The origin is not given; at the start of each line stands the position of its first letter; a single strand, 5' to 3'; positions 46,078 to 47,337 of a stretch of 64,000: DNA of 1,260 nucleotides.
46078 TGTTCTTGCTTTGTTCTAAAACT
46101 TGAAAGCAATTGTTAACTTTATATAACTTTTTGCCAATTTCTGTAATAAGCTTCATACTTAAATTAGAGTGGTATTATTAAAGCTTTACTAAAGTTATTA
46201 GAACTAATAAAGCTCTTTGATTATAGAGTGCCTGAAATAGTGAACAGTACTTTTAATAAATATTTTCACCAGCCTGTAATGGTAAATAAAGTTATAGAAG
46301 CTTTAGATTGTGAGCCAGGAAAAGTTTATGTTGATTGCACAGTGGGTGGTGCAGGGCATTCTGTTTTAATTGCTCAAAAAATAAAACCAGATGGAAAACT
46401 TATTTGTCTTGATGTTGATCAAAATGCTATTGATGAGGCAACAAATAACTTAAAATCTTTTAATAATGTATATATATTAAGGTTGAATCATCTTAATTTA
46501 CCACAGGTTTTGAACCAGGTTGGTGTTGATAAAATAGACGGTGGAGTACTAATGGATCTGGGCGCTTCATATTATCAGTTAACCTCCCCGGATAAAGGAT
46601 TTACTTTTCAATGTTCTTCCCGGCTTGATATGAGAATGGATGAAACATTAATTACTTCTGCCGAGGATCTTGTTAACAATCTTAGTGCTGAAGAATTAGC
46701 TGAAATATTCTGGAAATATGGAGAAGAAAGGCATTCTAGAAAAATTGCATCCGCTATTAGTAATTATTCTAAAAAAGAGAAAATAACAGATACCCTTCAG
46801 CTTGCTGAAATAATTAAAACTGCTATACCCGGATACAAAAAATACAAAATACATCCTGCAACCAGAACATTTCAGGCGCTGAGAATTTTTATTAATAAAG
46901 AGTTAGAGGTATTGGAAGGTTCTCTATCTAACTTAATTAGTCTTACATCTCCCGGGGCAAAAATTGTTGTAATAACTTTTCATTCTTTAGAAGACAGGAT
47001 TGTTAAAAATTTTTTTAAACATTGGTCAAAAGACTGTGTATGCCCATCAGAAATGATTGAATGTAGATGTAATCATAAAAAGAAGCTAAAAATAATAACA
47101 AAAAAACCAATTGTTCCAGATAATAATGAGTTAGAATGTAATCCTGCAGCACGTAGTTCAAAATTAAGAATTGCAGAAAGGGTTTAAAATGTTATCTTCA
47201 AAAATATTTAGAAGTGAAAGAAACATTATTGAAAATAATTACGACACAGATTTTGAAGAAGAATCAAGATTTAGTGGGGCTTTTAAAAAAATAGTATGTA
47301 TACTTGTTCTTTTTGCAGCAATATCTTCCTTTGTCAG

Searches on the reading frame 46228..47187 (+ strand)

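Call 51: search_protein_families(library=pfam, proteins=[window:46228-47187:+], max_evalue=0.00001)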
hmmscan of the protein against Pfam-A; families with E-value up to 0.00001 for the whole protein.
window:46228-47187:+ (319 aa): 1 family
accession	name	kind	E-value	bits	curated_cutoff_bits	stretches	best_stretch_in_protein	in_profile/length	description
PF01795.25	Methyltransf_5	-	2.3e-106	356.2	27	1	12-318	2-308/309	MraW methylase family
